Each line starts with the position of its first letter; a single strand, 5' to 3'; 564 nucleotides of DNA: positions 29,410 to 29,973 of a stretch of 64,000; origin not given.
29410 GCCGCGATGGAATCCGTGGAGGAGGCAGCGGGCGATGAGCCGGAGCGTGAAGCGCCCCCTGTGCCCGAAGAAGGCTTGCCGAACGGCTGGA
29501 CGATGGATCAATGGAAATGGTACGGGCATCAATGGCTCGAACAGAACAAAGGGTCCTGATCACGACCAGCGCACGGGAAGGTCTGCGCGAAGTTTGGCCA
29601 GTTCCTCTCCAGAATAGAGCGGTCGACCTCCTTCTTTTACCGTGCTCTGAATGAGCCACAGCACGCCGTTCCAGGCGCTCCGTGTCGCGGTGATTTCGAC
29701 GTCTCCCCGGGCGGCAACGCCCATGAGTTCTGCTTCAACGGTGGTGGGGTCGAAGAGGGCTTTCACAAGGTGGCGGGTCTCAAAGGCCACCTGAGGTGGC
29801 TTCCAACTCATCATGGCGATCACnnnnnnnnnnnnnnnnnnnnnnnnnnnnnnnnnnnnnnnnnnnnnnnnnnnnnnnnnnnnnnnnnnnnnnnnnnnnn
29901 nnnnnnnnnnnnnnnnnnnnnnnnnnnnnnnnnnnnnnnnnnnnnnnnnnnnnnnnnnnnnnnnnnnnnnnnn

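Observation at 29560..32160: ParA copy 2, RHH protein and small unknown protein downstream of MoxR: a SegAB-like or novel three-component partition/positioning cassette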

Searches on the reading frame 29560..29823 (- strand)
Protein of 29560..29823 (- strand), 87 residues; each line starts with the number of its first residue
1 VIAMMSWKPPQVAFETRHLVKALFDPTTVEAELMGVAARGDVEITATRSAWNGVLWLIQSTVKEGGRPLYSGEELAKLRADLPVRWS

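Call 3: search_protein_families(library=pfam, proteins=[window:29560-29823:-], max_evalue=1)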
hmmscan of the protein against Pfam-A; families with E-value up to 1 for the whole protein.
window:29560-29823:- (87 aa): 0 families

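Call 4: search_protein_families(library=ncbifam, proteins=[window:29560-29823:-], max_evalue=1)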
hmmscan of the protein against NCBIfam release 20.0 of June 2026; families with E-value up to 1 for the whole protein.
window:29560-29823:- (87 aa): 0 families

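Call 12: find_homologous_proteins(query=window:29560-29823:-, max_evalue=0.01)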
Query window:29560-29823:- (87 aa): 13 proteins with E <= 0.01 among 14 candidates.
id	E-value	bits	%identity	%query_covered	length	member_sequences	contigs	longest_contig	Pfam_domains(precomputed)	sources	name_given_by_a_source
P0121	3.1e-46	173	96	97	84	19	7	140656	-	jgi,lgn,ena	-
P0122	1.6e-45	170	94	97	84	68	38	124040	-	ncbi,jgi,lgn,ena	ncbi:MAG: hypothetical protein ACPHK3_05690 [Candidatus Poseidoniaceae archaeon]|jgi:hypothetical pr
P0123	2.8e-42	160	90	95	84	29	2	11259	-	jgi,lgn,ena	jgi:hypothetical protein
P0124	3.7e-39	150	93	87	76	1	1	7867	-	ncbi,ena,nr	ncbi:MAG TPA: hypothetical protein HA286_00060 [Candidatus Poseidoniaceae archaeon]|nr:hypothetical 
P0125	8.7e-38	146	79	97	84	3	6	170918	-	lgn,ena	-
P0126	3.2e-37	144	76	97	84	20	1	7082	-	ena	-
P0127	5.3e-37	143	72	100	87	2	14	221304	-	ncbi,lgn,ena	-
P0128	5.6e-36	140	71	100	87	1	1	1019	-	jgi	jgi:predicted nucleic acid-binding protein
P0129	7.9e-36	139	73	95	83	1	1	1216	-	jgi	jgi:predicted nucleic acid-binding protein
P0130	1.9e-24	103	93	62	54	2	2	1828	-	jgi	jgi:hypothetical protein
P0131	4.8e-17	79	70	74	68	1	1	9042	-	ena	-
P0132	8.8e-17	79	87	54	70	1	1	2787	-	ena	-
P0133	2.5e-13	68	78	56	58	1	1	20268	-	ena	-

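Call 28: predict_structure(alignment_id=A3)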
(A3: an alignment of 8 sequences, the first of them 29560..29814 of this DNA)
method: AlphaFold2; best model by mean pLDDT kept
length: 84 residues; sequences in the alignment: 8
mean_pLDDT: 92.0   pTM: 0.77
mean pLDDT of the five models: 92.0, 91.6, 89.8, 89.0, 60.0
residues with pLDDT >= 90: 63; 70-90: 19; 50-70: 2; < 50: 0
segments of 3 or more residues with pLDDT < 50: none
pLDDT, mean of each block of 10 residues (from residue 1): 84 96 95 95 96 90 87 93 92
secondary structure, 60 per line:
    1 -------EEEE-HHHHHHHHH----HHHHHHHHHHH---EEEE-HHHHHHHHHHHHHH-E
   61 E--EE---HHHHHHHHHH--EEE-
elements in order: E8-11 H13-21 H26-36 E40-43 H45-58 H69-78 E81-83

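Call 30: search_protein_representatives(alignment_id=A3)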
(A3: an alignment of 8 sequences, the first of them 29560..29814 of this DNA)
Query: 8 sequences, 84 profile positions. Proteins with E-value up to 0.001 (for the whole library): 36; up to 1e-10: 11; up to 1e-30: 0. The best 36 are listed.
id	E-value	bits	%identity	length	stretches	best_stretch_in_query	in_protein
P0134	7.3e-26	106.1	-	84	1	1-83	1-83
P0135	2.7e-21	91.4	-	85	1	2-83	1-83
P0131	1.0e-19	86.4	-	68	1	1-46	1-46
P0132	1.3e-19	86.1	-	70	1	1-47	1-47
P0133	4.6e-16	74.7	-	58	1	18-66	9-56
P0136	1.5e-15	73.0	-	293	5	43-81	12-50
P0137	1.7e-13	66.5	-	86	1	1-65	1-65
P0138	3.8e-13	65.3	-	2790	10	19-56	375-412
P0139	3.0e-12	62.4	-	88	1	5-82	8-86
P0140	3.0e-12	62.4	-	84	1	7-83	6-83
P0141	4.4e-12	61.9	-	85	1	5-82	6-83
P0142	1.4e-10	57.1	-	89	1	1-64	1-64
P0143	3.0e-10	56.0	-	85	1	11-83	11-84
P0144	3.2e-10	55.9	-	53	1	1-52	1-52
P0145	5.1e-10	55.3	-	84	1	8-83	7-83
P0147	1.3e-08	50.7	-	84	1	9-81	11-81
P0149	8.3e-08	48.2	-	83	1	5-82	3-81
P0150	1.7e-07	47.2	-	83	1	6-82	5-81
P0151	7.4e-07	45.1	-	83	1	6-83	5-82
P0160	8.8e-05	38.5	-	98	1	6-62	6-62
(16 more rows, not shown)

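Call 33: fold_search(model_id=the predicted structure, library=pdb)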
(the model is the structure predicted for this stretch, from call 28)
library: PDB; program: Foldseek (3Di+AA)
matches with E <= 10: 298; with E <= 0.001: 0
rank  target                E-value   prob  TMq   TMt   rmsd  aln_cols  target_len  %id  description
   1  1y82_A                2.3e-01  0.84  0.53  0.34   4.5        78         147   13  Conserved hypothetical protein Pfu-367848-001 from Pyrococcus furiosus (released 2005-01-25)
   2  4xgr_C                2.8e-01  0.69  0.51  0.38   4.5        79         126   23  Crystal structure of addiction module from Mycobacterial species (released 2015-08-12)
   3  7vwo_A                3.7e-01  0.66  0.52  0.35   4.8        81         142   17  TA complex from Mycobacterium tuberculosis (released 2022-11-16)
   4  1ye5_B                4.5e-01  0.60  0.51  0.33   4.9        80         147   11  Crystal structure of hypothetical protein of unknown function from pyrococcus horikoshii OT3 (released 2005-05-17)
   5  2hwy_B                4.8e-01  0.60  0.50  0.40   5.0        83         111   16  Structure of PIN domain of human SMG5. (released 2006-11-14)
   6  1v96_A                4.8e-01  0.41  0.46  0.30   4.5        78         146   12  Crystal structure of hypothetical protein of unknown function from pyrococcus horikoshii OT3 (released 2005-02-01)
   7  3zvk_B                7.6e-01  0.44  0.48  0.34   4.4        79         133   14  Crystal structure of VapBC2 from Rickettsia felis bound to a DNA fragment from their promoter (released 2011-12-14)
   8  3zvk_A                7.6e-01  0.44  0.48  0.34   4.4        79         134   14  Crystal structure of VapBC2 from Rickettsia felis bound to a DNA fragment from their promoter (released 2011-12-14)
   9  4chg_A                8.1e-01  0.72  0.57  0.39   2.8        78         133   12  Crystal structure of VapBC15 complex from Mycobacterium tuberculosis (released 2014-11-12)
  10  8wmm_G                8.1e-01  0.60  0.58  0.40   3.2        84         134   11  Structure of CbCas9-PcrIIC1 complex bound to 28-bp DNA substrate (20-nt complementary) (released 2024-06-05)
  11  1an0_B                9.2e-01  0.09  0.27  0.18   6.8        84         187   15  CDC42HS-GDP COMPLEX (released 1999-01-13)
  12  5h4g_B                9.9e-01  0.41  0.51  0.34   4.7        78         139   12  Structure of PIN-domain protein (VapC4 toxin) from Pyrococcus horikoshii determined at 1.77 A resolution (released 2016-11-23)
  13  5x3t_B                1.1e+00  0.51  0.55  0.37   4.2        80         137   18  VapBC from Mycobacterium tuberculosis (released 2017-06-07)
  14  1y82_D                1.1e+00  0.41  0.53  0.35   4.6        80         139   12  Conserved hypothetical protein Pfu-367848-001 from Pyrococcus furiosus (released 2005-01-25)
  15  2fe1                  1.1e+00  0.21  0.47  0.34   4.7        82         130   17  Crystal Structure of PAE0151 from Pyrobaculum aerophilum (released 2005-12-27)
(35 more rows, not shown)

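Call 41: list_cluster_members(proteins=[P0139, P0140, P0141, P0143, P0145, P0147, P0149, P0150, P0151, P0135])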
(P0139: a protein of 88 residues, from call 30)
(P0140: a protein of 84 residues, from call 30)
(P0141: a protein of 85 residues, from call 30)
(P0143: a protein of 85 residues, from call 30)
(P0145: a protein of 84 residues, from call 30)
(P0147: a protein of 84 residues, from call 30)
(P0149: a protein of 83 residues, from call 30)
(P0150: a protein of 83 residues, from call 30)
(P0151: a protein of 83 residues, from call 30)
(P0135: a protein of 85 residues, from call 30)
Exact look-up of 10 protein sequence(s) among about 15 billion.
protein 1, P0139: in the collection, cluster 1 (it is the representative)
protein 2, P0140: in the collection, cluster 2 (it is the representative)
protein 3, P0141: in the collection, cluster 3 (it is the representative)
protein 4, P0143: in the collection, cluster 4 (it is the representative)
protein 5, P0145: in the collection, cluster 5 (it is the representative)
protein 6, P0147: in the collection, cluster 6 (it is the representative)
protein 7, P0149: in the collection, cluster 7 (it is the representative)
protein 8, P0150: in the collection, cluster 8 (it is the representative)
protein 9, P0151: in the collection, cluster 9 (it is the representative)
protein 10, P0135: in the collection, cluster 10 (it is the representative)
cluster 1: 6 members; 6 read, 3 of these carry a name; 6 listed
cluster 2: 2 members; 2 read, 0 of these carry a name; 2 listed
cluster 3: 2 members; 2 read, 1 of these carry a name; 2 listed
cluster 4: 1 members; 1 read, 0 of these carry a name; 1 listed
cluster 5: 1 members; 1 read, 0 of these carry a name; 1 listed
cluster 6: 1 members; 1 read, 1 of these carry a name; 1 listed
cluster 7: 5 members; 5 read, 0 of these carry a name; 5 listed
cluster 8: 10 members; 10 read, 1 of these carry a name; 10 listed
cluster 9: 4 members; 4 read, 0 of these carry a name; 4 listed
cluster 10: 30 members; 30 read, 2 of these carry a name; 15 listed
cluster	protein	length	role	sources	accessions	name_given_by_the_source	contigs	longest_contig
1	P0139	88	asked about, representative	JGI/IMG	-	hypothetical protein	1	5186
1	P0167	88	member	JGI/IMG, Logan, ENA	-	hypothetical protein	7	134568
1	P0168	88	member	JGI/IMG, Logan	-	hypothetical protein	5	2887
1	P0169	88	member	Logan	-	-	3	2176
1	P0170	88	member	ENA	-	-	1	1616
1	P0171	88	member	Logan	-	-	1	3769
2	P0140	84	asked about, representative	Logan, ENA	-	-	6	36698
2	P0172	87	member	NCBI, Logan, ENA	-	-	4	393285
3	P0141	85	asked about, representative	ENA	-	-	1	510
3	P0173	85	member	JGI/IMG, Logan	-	hypothetical protein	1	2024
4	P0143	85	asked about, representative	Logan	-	-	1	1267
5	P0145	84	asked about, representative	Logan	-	-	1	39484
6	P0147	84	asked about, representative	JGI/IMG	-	hypothetical protein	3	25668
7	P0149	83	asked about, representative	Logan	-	-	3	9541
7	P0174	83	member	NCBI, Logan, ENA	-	-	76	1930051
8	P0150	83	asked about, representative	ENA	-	-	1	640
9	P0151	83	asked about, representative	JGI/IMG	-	-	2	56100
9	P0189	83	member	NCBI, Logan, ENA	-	-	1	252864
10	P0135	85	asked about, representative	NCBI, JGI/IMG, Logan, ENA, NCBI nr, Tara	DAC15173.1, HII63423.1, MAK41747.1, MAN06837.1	MAG: hypothetical protein CMB51_05375 [Euryarchaeota archaeon] | hypothetical protein | hypothetical protein [Euryarchaeota archaeon]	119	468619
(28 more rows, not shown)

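Call 42: find_encoding_contigs(protein=P0174, flank=7000, max_places=2)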
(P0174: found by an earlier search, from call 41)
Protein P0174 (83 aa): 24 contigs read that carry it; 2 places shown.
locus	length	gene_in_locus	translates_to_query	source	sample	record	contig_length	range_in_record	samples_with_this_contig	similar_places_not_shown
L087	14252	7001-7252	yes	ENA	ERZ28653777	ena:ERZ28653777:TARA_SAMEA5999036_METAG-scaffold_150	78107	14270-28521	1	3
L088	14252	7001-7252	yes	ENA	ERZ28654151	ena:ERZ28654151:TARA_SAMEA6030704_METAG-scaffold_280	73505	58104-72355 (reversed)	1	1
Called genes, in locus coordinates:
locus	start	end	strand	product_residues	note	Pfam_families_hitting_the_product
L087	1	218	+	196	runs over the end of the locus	-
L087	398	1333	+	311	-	PF13793:Pribosyltran_N (weak), PF00156:Pribosyltran, PF14572:Pribosyl_synth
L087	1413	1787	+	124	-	PF01248:Ribosomal_L7Ae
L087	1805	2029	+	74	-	PF01200:Ribosomal_S28e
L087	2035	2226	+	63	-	PF01246:Ribosomal_L24e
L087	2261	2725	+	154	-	PF00334:NDK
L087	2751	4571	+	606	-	PF00009:GTP_EFTU, PF01926:MMR_HSR1 (weak), PF03144:GTP_EFTU_D2 (faint), PF14578:GTP_EFTU_D4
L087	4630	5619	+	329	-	PF00493:MCM, PF20030:bpMoxR, PF01078:Mg_chelatase (faint), PF07726:AAA_3, PF07728:AAA_5, PF17863:AAA_lid_2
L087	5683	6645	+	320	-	PF01656:CbiA, PF09140:MipZ (faint), PF10609:ParA (faint), PF13614:AAA_31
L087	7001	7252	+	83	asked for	-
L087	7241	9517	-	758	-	PF23414:Beta-prop_EML_2 (faint)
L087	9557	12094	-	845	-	-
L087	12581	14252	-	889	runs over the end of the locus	PF00403:HMA, PF00122:E1-E2_ATPase, PF00702:Hydrolase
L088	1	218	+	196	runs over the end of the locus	-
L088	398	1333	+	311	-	PF13793:Pribosyltran_N (weak), PF00156:Pribosyltran, PF14572:Pribosyl_synth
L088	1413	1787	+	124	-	PF01248:Ribosomal_L7Ae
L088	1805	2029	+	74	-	PF01200:Ribosomal_S28e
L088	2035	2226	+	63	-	PF01246:Ribosomal_L24e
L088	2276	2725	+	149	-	PF00334:NDK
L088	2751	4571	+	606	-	PF00009:GTP_EFTU, PF01926:MMR_HSR1 (weak), PF03144:GTP_EFTU_D2 (faint), PF14578:GTP_EFTU_D4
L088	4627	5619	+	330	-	PF00493:MCM, PF20030:bpMoxR, PF01078:Mg_chelatase (faint), PF07726:AAA_3, PF07728:AAA_5, PF17863:AAA_lid_2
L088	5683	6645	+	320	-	PF01656:CbiA, PF09140:MipZ (faint), PF10609:ParA (faint), PF13614:AAA_31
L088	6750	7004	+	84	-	-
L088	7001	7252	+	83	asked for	-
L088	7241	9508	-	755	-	-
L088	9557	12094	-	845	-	-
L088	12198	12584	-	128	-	PF09723:Zn_ribbon_8 (faint), PF18551:TackOD1 (weak), PF07191:Zn_ribbon_6 (faint)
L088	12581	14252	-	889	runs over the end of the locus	PF00403:HMA, PF00122:E1-E2_ATPase, PF00702:Hydrolase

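Call 43: find_encoding_contigs(protein=P0172, flank=7000, max_places=1)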
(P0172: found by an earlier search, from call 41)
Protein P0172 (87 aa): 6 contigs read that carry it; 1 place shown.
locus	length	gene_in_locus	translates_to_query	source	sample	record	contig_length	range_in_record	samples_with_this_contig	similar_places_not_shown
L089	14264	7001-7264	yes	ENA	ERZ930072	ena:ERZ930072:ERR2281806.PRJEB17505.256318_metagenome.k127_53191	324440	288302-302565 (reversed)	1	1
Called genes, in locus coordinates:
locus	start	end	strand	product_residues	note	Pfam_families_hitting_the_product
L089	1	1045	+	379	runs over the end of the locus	PF13793:Pribosyltran_N (weak), PF00156:Pribosyltran, PF14572:Pribosyl_synth (weak)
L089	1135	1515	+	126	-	PF01248:Ribosomal_L7Ae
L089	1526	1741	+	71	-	PF01200:Ribosomal_S28e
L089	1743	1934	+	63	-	PF01246:Ribosomal_L24e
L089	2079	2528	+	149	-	PF00334:NDK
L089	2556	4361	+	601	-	PF00009:GTP_EFTU, PF01926:MMR_HSR1 (weak), PF03144:GTP_EFTU_D2 (faint), PF11987:IF-2, PF14578:GTP_EFTU_D4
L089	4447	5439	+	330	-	PF00493:MCM, PF20030:bpMoxR, PF07726:AAA_3, PF07728:AAA_5, PF17863:AAA_lid_2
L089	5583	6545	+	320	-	PF01656:CbiA, PF09140:MipZ (faint), PF10609:ParA (faint), PF13614:AAA_31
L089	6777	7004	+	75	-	PF17363:DUF5388 (weak)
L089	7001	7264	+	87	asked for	-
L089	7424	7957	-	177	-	PF01661:Macro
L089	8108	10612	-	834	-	-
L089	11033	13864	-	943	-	-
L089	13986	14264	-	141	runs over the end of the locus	PF13717:Zn_ribbon_4 (faint), PF23548:Zn_ribbon_FGT1_2 (faint)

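Call 44: find_encoding_contigs(protein=P0189, flank=7000, max_places=1)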
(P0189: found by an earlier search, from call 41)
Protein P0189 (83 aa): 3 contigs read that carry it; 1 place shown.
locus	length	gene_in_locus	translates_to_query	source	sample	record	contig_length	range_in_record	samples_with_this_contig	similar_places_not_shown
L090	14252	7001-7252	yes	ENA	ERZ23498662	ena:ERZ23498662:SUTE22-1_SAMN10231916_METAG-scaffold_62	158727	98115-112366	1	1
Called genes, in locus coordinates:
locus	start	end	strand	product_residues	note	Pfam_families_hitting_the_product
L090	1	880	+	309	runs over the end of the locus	PF13793:Pribosyltran_N (weak), PF00156:Pribosyltran, PF14572:Pribosyl_synth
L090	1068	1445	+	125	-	PF01248:Ribosomal_L7Ae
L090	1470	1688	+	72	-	PF01200:Ribosomal_S28e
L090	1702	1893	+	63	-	PF01246:Ribosomal_L24e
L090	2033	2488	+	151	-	PF00334:NDK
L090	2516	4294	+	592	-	PF00009:GTP_EFTU, PF01926:MMR_HSR1 (weak), PF03144:GTP_EFTU_D2 (faint), PF11987:IF-2, PF14578:GTP_EFTU_D4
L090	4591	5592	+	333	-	PF00493:MCM (weak), PF20030:bpMoxR, PF07726:AAA_3, PF07728:AAA_5, PF17863:AAA_lid_2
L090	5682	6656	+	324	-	PF01656:CbiA, PF09140:MipZ (faint), PF13614:AAA_31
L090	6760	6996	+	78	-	-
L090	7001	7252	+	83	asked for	-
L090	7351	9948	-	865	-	-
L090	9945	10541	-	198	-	-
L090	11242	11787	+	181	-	-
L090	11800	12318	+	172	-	-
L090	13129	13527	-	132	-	PF13717:Zn_ribbon_4 (faint), PF24441:DUF7560 (faint), PF07191:Zn_ribbon_6 (faint)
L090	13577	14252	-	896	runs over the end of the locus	PF00403:HMA (faint), PF00122:E1-E2_ATPase, PF00702:Hydrolase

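Call 45: find_encoding_contigs(protein=P0167, flank=7000, max_places=1)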
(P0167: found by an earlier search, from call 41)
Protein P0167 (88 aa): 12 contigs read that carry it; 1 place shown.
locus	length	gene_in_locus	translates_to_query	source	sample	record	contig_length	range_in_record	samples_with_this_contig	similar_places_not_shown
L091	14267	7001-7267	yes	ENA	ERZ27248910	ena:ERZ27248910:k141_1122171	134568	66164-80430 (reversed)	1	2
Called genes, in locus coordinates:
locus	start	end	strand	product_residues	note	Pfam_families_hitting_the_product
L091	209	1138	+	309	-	PF13793:Pribosyltran_N, PF00156:Pribosyltran, PF14572:Pribosyl_synth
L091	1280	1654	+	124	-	PF01248:Ribosomal_L7Ae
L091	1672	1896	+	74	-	PF01200:Ribosomal_S28e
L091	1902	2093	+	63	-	PF01246:Ribosomal_L24e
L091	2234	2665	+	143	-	PF00334:NDK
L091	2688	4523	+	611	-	PF00009:GTP_EFTU, PF03144:GTP_EFTU_D2 (faint), PF11987:IF-2, PF14578:GTP_EFTU_D4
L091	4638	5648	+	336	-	PF00493:MCM, PF20030:bpMoxR, PF01078:Mg_chelatase (faint), PF07726:AAA_3, PF07728:AAA_5, PF17863:AAA_lid_2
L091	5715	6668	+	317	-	PF01656:CbiA, PF09140:MipZ (faint), PF10609:ParA (faint), PF13614:AAA_31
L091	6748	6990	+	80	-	-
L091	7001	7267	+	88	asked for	-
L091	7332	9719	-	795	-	PF25174:Beta-prop_THOC3 (weak), PF24807:WD40_CDC20-Fz (weak), PF24817:WD40_WDHD1_1st (faint), PF23381:Beta-prop_IFT122_1st (weak)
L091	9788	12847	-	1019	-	-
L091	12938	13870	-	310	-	PF01066:CDP-OH_P_transf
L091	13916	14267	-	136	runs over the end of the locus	-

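Call 46: search_protein_families(library=pfam, proteins=[L089:6777-7004:+, L088:6750-7004:+, L090:6760-6996:+, L091:6748-6990:+], max_evalue=10)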
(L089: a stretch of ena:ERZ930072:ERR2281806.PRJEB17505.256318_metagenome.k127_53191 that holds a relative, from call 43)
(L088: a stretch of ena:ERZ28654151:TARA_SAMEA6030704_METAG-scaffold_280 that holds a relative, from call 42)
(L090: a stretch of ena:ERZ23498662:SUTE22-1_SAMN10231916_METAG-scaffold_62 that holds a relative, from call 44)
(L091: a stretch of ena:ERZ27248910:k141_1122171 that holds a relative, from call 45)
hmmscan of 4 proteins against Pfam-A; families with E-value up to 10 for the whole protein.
L089:6777-7004:+ (75 aa): 0 families

L088:6750-7004:+ (84 aa): 2 families
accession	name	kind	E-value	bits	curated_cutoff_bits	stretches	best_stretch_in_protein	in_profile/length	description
PF18071.7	HMW1C_N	-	0.049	14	27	1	14-41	88-115/146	HMW1C N-terminal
PF01402.27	RHH_1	-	0.066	13.6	20.5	1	7-42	2-36/39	Ribbon-helix-helix protein, copG family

L090:6760-6996:+ (78 aa): 3 families
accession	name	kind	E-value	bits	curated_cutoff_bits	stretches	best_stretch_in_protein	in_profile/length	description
PF24434.1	DUF7557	-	0.044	13.7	25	0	61-73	19-31/45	Family of unknown function (DUF7557)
PF02697.20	VAPB_antitox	-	0.086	14.1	27.9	1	9-48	3-43/69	Putative antitoxin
PF16557.11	CUTL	-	0.087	13.6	25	1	26-61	9-44/72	CUT1-like DNA-binding domain of SATB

L091:6748-6990:+ (80 aa): 4 families
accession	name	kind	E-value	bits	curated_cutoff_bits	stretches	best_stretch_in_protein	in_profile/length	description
PF02697.20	VAPB_antitox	-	0.014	16.6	27.9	1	10-59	4-62/69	Putative antitoxin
PF24434.1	DUF7557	-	0.031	14.1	25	1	6-39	1-32/45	Family of unknown function (DUF7557)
PF09105.16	SelB-wing_1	-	0.046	13.9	25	1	3-26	23-45/59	Elongation factor SelB, winged helix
PF17603.7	DUF5499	-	0.18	12.9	27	1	26-73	24-67/97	Family of unknown function (DUF5499)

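Call 61: search_protein_families(library=pfam, alignment_id=A8, max_evalue=10)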
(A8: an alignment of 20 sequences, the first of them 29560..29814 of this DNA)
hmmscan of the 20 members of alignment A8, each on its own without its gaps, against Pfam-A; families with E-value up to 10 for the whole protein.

A. member 1, window:29560-29814:- (84 aa): 0 families

B. families by the number of members that match (of 20 scanned): 10 families
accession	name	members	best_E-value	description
PF02128.21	Peptidase_M36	2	0.0066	Fungalysin metallopeptidase (M36)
PF13470.12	PIN_3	2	0.07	PIN domain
PF04578.18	DUF594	1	0.028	Protein of unknown function, DUF594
PF13284.11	DUF4072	1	0.032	Domain of unknown function (DUF4072)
PF19688.4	DUF6189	1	0.057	Family of unknown function (DUF6189)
PF10949.13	DUF2777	1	0.062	Protein of unknown function (DUF2777)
PF00408.26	PGM_PMM_IV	1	0.15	Phosphoglucomutase/phosphomannomutase, C-terminal domain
PF21772.2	CATIP_N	1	0.17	Ciliogenesis-associated TTC17-interacting protein, N-terminal domain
PF07865.16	DUF1652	1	0.19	Protein of unknown function (DUF1652)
PF22555.1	DAM-like-phage1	1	0.24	Phage DNA Adenine Methylase-like domain 1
